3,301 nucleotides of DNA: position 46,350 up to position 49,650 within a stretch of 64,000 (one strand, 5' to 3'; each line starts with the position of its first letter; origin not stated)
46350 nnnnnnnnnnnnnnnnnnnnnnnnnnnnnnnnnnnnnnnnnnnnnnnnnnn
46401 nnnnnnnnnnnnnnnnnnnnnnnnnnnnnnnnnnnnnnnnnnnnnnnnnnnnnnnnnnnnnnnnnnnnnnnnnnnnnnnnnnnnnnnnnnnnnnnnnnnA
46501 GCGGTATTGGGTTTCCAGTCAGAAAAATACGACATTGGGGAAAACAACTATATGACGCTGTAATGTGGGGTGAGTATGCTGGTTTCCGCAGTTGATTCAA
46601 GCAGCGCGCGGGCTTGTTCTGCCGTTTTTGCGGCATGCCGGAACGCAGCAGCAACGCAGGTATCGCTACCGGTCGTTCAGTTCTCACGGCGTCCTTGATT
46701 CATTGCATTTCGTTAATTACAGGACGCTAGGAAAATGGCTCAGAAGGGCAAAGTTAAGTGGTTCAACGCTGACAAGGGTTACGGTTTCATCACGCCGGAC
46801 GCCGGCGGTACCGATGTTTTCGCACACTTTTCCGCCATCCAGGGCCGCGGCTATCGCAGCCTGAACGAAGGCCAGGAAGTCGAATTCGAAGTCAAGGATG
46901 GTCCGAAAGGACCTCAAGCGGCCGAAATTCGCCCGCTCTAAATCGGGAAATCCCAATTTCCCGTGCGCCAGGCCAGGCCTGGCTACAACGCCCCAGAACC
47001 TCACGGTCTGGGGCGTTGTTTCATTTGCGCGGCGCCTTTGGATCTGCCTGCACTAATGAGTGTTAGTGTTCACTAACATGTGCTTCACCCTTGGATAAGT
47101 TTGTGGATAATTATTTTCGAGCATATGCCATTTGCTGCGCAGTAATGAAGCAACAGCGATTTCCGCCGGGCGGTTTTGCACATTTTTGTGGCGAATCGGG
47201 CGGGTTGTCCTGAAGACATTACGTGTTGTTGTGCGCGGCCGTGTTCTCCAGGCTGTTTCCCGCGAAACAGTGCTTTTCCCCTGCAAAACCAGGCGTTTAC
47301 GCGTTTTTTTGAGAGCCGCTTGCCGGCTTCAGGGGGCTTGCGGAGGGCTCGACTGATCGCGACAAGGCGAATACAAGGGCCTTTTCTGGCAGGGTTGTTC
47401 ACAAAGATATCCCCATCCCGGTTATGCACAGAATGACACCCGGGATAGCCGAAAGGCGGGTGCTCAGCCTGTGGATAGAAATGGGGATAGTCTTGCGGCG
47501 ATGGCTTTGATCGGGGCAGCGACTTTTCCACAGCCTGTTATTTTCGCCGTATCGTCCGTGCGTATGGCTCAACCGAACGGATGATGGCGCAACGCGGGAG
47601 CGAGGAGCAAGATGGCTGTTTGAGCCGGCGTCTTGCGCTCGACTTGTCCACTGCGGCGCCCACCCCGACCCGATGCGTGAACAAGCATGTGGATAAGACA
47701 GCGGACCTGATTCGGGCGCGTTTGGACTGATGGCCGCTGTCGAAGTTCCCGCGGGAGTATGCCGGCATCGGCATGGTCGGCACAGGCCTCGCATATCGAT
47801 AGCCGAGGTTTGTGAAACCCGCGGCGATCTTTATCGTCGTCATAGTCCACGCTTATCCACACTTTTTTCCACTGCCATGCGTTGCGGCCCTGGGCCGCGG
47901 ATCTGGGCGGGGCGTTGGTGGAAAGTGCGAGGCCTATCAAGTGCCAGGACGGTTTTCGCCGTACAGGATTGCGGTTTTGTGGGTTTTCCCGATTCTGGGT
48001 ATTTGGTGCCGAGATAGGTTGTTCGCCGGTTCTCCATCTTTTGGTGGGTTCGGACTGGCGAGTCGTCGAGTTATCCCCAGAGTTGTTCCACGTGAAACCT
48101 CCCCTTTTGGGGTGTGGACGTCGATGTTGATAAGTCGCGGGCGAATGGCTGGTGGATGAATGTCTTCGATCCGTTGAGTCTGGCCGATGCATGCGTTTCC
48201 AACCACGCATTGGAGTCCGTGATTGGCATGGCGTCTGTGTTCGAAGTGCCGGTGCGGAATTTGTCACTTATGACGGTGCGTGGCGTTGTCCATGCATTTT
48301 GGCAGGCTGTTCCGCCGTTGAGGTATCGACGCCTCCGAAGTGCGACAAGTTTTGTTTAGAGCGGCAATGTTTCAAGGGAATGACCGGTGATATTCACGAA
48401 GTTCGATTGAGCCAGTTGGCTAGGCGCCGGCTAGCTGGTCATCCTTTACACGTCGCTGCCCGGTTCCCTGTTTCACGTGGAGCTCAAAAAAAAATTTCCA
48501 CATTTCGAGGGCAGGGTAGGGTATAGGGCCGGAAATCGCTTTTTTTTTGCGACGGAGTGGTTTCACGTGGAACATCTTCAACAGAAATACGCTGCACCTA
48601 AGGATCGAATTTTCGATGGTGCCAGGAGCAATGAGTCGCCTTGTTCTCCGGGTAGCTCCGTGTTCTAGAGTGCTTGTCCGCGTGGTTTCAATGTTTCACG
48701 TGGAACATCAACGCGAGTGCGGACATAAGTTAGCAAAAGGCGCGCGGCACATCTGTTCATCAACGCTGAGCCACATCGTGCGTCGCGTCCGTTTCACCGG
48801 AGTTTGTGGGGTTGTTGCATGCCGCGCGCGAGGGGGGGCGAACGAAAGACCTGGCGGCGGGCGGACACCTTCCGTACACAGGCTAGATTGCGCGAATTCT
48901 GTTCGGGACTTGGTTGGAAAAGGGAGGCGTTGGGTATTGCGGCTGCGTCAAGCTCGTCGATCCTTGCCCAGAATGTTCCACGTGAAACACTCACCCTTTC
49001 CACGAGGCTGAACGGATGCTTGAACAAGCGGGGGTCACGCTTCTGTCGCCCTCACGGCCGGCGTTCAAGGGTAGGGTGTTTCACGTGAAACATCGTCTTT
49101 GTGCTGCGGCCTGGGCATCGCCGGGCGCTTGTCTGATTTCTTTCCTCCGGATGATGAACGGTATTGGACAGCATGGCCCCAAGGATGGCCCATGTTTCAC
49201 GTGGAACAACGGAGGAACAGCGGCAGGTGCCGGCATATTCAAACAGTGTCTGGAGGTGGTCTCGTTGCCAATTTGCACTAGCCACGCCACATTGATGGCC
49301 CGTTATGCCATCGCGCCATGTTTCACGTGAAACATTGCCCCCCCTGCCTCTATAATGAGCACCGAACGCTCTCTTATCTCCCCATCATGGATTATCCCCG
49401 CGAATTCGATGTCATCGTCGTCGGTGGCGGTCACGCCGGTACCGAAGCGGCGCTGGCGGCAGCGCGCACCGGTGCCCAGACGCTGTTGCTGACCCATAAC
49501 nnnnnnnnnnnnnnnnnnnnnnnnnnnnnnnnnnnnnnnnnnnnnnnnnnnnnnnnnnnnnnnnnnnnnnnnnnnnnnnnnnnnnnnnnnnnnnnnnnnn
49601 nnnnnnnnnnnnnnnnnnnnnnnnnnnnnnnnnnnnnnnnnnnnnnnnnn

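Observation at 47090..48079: Second, larger DnaA-box cluster fused to the parS array, 8.4 kb right of oriC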

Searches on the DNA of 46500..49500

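Call 37: search_rna_families(source=window, start=46500, end=49500, threshold=evalue, max_evalue=1)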
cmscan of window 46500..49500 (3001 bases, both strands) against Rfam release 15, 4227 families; matches with E-value up to 1: 1.
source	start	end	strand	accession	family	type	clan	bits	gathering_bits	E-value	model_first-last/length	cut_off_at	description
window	46617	46989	+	RF01766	cspA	Cis-reg; thermoregulator;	-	70.7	78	4e-17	1-428/428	no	cspA thermoregulator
